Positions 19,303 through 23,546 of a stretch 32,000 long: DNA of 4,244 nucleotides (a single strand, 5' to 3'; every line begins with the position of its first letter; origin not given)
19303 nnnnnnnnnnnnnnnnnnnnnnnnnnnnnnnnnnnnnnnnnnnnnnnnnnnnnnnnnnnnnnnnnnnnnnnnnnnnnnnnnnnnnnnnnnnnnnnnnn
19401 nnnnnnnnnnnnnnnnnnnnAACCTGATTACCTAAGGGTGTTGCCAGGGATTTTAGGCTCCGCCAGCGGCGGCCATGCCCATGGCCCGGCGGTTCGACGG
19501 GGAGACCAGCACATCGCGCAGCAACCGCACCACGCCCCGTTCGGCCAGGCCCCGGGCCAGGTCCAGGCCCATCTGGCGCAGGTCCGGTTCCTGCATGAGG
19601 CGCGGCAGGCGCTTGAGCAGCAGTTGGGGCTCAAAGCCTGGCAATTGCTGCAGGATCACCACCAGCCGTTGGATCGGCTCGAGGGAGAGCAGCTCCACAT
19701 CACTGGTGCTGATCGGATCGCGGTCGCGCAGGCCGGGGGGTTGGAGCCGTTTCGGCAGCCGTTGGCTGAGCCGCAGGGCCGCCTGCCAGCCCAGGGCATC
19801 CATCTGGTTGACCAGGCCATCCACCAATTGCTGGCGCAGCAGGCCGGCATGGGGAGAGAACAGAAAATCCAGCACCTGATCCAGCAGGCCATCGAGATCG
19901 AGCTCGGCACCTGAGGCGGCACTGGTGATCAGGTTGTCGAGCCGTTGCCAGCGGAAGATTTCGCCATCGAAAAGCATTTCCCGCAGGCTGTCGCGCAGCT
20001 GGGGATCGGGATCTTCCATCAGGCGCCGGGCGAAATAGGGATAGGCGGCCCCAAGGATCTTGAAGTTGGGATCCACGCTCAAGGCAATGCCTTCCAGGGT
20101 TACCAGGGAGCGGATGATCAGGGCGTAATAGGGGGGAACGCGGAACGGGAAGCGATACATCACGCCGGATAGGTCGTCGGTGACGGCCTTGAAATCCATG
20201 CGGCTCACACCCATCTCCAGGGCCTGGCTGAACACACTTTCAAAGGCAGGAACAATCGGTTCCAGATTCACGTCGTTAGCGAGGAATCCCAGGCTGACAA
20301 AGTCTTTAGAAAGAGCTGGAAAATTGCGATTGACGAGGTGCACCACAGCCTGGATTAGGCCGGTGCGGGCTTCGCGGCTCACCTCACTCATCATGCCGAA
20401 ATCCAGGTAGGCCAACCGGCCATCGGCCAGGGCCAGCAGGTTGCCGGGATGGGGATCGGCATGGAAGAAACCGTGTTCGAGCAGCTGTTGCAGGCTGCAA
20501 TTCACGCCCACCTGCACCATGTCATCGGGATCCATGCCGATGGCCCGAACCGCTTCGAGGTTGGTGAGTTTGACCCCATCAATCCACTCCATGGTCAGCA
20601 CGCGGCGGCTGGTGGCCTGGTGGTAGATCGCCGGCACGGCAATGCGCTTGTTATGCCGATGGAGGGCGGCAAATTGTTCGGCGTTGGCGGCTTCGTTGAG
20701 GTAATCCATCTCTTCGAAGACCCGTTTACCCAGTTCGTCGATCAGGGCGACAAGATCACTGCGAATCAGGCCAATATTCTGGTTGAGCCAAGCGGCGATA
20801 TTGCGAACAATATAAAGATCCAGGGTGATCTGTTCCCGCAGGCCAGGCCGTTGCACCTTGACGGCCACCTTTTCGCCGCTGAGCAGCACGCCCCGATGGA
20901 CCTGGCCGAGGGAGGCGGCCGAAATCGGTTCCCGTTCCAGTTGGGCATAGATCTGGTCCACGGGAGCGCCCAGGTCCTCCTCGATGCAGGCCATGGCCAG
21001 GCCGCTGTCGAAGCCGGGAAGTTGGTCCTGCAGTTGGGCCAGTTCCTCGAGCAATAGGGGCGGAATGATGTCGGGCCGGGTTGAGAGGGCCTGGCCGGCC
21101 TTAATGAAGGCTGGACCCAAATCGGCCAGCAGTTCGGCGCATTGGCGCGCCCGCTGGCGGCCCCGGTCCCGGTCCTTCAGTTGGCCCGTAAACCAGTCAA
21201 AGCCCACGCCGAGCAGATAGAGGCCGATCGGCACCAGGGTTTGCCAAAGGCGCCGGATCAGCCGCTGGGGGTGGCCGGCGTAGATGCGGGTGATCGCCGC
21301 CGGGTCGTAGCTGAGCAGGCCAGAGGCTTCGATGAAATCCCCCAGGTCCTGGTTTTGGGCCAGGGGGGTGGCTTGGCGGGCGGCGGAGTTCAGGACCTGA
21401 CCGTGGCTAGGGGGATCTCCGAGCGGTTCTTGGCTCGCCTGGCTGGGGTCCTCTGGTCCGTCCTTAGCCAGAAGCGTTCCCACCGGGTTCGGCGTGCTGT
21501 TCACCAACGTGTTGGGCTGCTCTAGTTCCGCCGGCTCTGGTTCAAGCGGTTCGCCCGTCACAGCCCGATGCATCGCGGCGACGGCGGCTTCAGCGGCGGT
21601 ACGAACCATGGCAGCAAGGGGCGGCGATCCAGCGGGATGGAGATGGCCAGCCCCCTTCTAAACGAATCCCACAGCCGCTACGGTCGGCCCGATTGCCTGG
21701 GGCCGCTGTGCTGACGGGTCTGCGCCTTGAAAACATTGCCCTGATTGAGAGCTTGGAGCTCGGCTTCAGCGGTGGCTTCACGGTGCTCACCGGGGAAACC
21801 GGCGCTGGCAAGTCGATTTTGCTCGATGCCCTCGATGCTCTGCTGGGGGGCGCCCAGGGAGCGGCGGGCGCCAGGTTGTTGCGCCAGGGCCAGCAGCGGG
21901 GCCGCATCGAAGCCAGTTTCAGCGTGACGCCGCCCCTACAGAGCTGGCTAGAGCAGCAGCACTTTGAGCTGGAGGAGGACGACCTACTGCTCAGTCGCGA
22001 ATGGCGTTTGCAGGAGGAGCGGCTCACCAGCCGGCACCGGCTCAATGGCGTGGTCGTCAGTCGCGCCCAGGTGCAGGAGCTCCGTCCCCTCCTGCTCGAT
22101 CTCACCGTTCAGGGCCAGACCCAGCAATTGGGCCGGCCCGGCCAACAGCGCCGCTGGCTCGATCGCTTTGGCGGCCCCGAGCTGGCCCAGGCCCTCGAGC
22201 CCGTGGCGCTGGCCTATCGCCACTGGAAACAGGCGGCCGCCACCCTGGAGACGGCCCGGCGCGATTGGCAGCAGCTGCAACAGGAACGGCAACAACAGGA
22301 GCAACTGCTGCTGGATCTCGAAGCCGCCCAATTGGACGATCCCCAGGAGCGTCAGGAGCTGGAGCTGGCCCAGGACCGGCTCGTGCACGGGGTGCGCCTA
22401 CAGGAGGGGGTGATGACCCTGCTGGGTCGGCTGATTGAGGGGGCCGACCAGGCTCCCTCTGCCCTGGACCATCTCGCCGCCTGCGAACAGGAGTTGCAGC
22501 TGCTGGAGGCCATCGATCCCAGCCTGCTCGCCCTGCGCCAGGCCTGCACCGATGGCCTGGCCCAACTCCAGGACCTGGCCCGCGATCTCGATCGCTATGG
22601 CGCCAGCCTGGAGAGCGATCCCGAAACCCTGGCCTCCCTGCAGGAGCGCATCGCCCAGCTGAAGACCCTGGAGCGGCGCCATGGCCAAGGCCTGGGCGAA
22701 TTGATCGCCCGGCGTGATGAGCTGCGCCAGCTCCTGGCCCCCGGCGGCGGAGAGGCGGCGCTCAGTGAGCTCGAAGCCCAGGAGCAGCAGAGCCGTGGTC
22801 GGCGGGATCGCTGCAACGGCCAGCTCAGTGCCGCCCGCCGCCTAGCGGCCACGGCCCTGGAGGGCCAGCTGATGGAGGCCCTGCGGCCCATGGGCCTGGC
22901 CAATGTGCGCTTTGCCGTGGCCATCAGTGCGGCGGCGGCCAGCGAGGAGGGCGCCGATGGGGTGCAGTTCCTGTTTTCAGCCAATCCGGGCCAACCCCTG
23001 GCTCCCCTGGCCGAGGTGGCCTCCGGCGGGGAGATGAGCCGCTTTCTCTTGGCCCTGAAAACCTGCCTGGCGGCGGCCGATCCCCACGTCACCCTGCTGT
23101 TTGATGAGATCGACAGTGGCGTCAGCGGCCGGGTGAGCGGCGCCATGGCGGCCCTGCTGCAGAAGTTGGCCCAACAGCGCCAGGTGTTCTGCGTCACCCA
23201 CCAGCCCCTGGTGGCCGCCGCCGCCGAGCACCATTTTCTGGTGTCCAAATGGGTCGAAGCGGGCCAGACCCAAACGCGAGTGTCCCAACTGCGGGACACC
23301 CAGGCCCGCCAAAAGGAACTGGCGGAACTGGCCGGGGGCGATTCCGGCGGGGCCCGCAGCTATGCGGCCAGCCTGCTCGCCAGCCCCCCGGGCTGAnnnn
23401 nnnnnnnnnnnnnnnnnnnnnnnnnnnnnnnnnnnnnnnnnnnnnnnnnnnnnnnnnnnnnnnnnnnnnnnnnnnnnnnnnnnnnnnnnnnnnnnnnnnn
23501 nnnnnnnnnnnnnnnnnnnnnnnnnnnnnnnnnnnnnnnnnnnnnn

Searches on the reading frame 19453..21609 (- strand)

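Call 26: search_protein_families(library=pfam, proteins=[window:19453-21609:-], max_evalue=0.00001)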
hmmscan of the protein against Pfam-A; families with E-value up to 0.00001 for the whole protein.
window:19453-21609:- (718 aa): 1 family
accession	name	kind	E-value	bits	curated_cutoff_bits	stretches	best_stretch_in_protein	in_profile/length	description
PF03109.22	ABC1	-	6.3e-78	261.7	22.9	1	192-433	1-240/244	ABC1 atypical kinase-like domain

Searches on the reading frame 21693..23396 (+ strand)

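Call 26: search_protein_families(library=pfam, proteins=[window:21693-23396:+], max_evalue=0.00001)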
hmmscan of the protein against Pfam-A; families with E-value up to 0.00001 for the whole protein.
window:21693-23396:+ (567 aa): 4 families
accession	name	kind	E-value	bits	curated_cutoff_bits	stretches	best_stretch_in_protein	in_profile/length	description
PF02463.25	SMC_N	-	9.3e-16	58.4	40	1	13-517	8-211/220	RecF/RecN/SMC N terminal domain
PF13304.12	AAA_21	-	2.6e-08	34.7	27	0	29-60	1-38/304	AAA domain, putative AbiEii toxin, Type IV TA system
PF13476.12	AAA_23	-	3.3e-07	31.6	27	1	10-204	2-175/201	AAA domain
PF13555.12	AAA_29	-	3.7e-06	27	27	1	26-55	22-50/61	P-loop containing region of AAA domain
